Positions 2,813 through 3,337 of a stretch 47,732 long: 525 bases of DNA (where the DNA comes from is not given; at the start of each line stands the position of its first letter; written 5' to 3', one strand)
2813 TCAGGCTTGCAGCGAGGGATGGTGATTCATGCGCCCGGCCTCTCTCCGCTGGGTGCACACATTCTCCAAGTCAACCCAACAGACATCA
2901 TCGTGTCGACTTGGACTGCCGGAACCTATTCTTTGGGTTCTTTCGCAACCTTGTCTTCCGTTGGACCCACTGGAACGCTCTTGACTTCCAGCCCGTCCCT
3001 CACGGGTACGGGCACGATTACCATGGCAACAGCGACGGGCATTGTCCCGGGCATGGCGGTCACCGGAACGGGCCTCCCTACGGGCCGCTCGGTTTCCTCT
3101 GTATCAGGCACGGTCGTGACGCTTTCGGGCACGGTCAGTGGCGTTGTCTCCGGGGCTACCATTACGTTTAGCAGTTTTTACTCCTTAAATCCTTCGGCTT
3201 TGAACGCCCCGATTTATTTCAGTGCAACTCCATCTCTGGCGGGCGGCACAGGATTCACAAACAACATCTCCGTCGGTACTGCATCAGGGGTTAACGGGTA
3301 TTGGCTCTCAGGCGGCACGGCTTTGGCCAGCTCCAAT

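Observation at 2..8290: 'GM-box': an unassigned ~50-aa mini-domain repeated roughly 30-35 times across the protein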

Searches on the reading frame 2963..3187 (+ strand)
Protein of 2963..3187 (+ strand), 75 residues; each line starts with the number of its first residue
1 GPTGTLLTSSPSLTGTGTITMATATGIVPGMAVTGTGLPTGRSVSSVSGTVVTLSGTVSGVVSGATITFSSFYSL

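Call 37: search_solved_structures(query=A2, max_evalue=10, show_alignments=4)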
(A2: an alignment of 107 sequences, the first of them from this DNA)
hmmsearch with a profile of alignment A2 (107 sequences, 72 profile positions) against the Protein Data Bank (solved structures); distinct sequences matched with E-value up to 10: 2.
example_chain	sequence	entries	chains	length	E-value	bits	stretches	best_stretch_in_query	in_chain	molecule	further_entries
8eci_1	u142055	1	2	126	6.3e-06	29.1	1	5-65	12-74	Decoration protein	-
3qkb_A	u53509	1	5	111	0.14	15.1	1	26-51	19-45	Uncharacterized protein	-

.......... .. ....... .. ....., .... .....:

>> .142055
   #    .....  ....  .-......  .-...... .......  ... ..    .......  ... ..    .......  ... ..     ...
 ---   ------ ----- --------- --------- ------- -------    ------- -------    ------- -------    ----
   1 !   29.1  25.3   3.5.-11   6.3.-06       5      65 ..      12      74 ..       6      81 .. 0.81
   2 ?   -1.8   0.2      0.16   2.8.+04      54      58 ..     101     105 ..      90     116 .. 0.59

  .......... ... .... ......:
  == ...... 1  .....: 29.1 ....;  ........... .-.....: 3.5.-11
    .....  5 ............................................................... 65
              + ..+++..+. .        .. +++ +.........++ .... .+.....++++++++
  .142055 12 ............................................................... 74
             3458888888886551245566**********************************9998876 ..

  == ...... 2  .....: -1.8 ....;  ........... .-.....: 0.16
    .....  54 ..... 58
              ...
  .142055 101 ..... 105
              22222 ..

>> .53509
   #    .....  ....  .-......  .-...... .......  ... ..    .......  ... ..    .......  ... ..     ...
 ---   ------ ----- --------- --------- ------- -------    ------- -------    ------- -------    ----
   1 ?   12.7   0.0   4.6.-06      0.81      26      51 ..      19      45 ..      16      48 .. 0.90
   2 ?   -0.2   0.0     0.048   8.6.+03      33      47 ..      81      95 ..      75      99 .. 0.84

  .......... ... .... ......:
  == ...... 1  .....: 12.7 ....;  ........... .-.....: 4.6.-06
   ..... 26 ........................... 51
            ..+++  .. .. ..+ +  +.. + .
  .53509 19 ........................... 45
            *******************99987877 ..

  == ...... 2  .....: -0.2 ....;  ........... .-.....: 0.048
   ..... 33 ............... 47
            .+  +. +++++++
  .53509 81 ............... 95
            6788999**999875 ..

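Call 40: search_protein_families(library=pfam, alignment_id=A2, max_evalue=0.1)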
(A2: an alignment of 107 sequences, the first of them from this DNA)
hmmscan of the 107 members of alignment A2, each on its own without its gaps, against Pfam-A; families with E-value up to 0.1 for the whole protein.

A. member 1, seq(75 aa): 0 families

B. families by the number of members that match (of 107 scanned): 20 families
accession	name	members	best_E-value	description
PF05845.17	PhnH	1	0.0028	Bacterial phosphonate metabolism protein (PhnH)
PF17845.7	FbpC_C_terminal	1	0.016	FbpC C-terminal regulatory nucleotide binding domain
PF02659.21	Mntp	1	0.022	Putative manganese efflux pump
PF02983.19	Pro_Al_protease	1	0.027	Alpha-lytic protease prodomain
PF09099.16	Qn_am_d_aIII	1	0.029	Quinohemoprotein amine dehydrogenase, alpha subunit domain III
PF20677.3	Herpes_gp350_C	1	0.032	Herpesvirus envelope glycoprotein gp350 N-terminal C domain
PF02080.26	TrkA_C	1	0.032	TrkA-C domain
PF24547.1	DUF7601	1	0.032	Domain of unknown function (DUF7601)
PF06536.16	Av_adeno_fibre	1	0.034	Avian adenovirus fibre, N-terminal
PF07602.17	DUF1565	1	0.034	Protein of unknown function (DUF1565)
PF02470.25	MlaD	1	0.046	MlaD protein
PF23972.1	DUF7298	1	0.046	Domain of unknown function (DUF7298)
PF06545.17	AllG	1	0.067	Oxamate carbamoyltransferase subunit AllG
PF02924.19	HDPD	1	0.07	Bacteriophage lambda head decoration protein D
PF22210.2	VP17_central_barrel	1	0.071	Large MCP VP17 central beta-barrel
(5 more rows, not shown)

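Call 41: search_protein_families(library=phrogs, alignment_id=A2, max_evalue=0.01)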
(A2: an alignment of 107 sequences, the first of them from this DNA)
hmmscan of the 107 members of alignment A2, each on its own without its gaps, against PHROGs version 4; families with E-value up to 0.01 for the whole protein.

A. member 1, seq(75 aa): 2 families
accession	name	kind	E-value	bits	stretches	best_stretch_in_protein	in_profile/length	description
phrog_6005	-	head and packaging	0.0018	16.8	1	13-64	731-784/1512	virion structural protein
phrog_5838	-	head and packaging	0.004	15.9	1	14-63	814-863/1106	virion structural protein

B. families by the number of members that match (of 107 scanned): 10 families
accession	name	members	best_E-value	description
phrog_5838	-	47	7.4e-10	virion structural protein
phrog_10467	-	45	2.2e-10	-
phrog_6005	-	43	1.4e-07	virion structural protein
phrog_17105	-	42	1.2e-11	-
phrog_6002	-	26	5.3e-06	virion structural protein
phrog_15769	-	5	8.2e-05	-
phrog_21413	-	2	7.6e-05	-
phrog_557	-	2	8.3e-05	outer membrane protein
phrog_38233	-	2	0.0032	tail fiber protein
phrog_12025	-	1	0.0092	-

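Call 42: predict_structure(alignment_id=A2)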
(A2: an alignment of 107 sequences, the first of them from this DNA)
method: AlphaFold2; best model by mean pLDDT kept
length: 75 residues; sequences in the alignment: 107
mean_pLDDT: 82.2   pTM: 0.72
mean pLDDT of the five models: 82.2, 82.0, 81.5, 80.9, 80.2
residues with pLDDT >= 90: 30; 70-90: 28; 50-70: 15; < 50: 2
segments of 3 or more residues with pLDDT < 50: none
pLDDT, mean of each block of 10 residues (from residue 1): 61 78 91 89 94 89 83 66
secondary structure, 60 per line:
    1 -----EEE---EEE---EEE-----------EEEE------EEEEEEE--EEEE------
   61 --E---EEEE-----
elements in order: E6-8 E12-14 E18-20 E32-35 E42-48 E51-54 E67-70

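Call 44: fold_search(model_id=the predicted structure, library=pdb)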
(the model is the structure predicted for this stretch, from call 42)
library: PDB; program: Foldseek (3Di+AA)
matches with E <= 10: 385; with E <= 0.001: 0
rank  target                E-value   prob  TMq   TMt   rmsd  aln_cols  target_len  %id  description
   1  8eci_1                6.3e-03  1.00  0.75  0.48   2.2        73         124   25  Arthrobacter phage Bridgette (released 2023-02-01)
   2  9n71_A                6.9e-02  1.00  0.67  0.22   4.4        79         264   19  Tail tube structure of Acinetobacter baumannii phage Mystique (released 2025-03-19)
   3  4ru4_A                1.0e-01  1.00  0.62  0.09   4.1        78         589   22  Crystal structure of the tailspike protein gp49 from Pseudomonas phage LKA1 (released 2015-11-18)
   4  4y9v_A                1.1e-01  1.00  0.67  0.10   5.0        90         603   17  Gp54 tailspike of Acinetobacter baumannii bacteriophage AP22 in complex with A. baumannii capsular saccharide (released 2017-02-01)
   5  5knl_A                1.1e-01  1.00  0.64  0.06   3.3        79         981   22  Crystal structure of S. pombe ubiquitin E1 (Uba1) in complex with Ubc15 and ubiquitin (released 2017-02-15)
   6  4ii3_C                1.1e-01  0.99  0.61  0.06   3.4        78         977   23  Crystal structure of S. pombe Ubiquitin activating enzyme 1 (Uba1) in complex with ubiquitin and ATP/Mg (released 2013-02-13)
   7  4ru4_B                1.2e-01  1.00  0.65  0.10   4.0        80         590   22  Crystal structure of the tailspike protein gp49 from Pseudomonas phage LKA1 (released 2015-11-18)
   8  4ii3_A                1.6e-01  0.99  0.61  0.06   3.4        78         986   23  Crystal structure of S. pombe Ubiquitin activating enzyme 1 (Uba1) in complex with ubiquitin and ATP/Mg (released 2013-02-13)
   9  6o82_C                1.8e-01  0.99  0.63  0.06   3.2        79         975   22  S. pombe ubiquitin E1 complex with a ubiquitin-AMP mimic (released 2019-06-19)
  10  4ii2_A                1.8e-01  0.99  0.62  0.06   3.9        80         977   24  Crystal structure of Ubiquitin activating enzyme 1 (Uba1) in complex with the Ub E2 Ubc4, ubiquitin, and ATP/Mg (released 2013-02-13)
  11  9qhi_B                1.8e-01  0.97  0.59  0.06   4.0        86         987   14  Structure of UBA6-UbDha-BIRC6 trapped ternary complex (cluster 0) (released 2025-10-29)
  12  6o83_A                2.6e-01  0.98  0.61  0.06   3.7        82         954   23  S. pombe ubiquitin E1~ubiquitin-AMP tetrahedral intermediate mimic (released 2019-06-19)
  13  7sol_A                3.0e-01  0.96  0.59  0.06   3.9        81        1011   11  Crystal Structures of the bispecific ubiquitin/FAT10 activating enzyme, Uba6 (released 2022-11-02)
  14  4p22_A                3.4e-01  0.97  0.62  0.15   3.7        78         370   13  Crystal Structure of N-terminal Fragments of E1 (released 2015-02-25)
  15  6o83_C                3.4e-01  0.95  0.59  0.06   4.0        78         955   27  S. pombe ubiquitin E1~ubiquitin-AMP tetrahedral intermediate mimic (released 2019-06-19)
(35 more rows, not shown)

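Call 48: fold_search(model_id=the predicted structure, library=viral)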
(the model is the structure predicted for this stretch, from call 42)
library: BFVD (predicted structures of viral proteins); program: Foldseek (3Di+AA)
matches with E <= 10: 795; with E <= 0.001: 12
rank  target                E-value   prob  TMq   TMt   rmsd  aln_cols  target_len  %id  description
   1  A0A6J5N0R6            5.7e-05  1.00  0.79  0.14   2.2        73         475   41  Uncharacterized protein [uncultured Caudovirales phage]
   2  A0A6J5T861            8.9e-05  1.00  0.81  0.11   1.2        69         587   36  Uncharacterized protein [uncultured Caudovirales phage]
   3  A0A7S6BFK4            1.5e-04  1.00  0.84  0.09   2.1        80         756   30  Uncharacterized protein [Arthrobacter phage Jinkies]
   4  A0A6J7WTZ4            2.2e-04  1.00  0.78  0.23   1.5        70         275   26  Phage tail collar domain containing protein [uncultured Caudovirales phage]
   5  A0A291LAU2            3.1e-04  1.00  0.78  0.28   1.6        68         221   22  Tail collar domain protein [Bordetella phage vB_BbrM_PHB04]
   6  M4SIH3                3.3e-04  1.00  0.75  0.05   2.2        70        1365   33  Fiber [Synechococcus phage Syn30]
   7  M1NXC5                4.3e-04  1.00  0.79  0.26   1.7        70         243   21  (no name in the UniProt tables at hand)
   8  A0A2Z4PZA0            5.6e-04  1.00  0.80  0.06   1.5        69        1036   30  (no name in the UniProt tables at hand)
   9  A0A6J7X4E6            6.3e-04  1.00  0.81  0.21   2.0        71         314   28  Uncharacterized protein [uncultured Caudovirales phage]
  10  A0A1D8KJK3            7.4e-04  1.00  0.80  0.14   1.8        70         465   28  Uncharacterized protein [Synechococcus phage S-CAM3]
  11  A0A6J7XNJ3            8.3e-04  1.00  0.80  0.14   1.4        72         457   32  Glycine-rich domain-containing protein [uncultured Caudovirales phage]
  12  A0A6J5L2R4            8.3e-04  1.00  0.79  0.09   1.9        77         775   22  Uncharacterized protein [uncultured Caudovirales phage]
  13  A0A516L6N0            1.1e-03  1.00  0.82  0.07   1.2        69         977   29  (no name in the UniProt tables at hand)
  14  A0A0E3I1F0            1.4e-03  1.00  0.73  0.06   2.2        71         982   31  Putative short tail fiber [Synechococcus phage ACG-2014a]
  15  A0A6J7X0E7            1.6e-03  1.00  0.84  0.05   1.6        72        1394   28  Uncharacterized protein [uncultured Caudovirales phage]
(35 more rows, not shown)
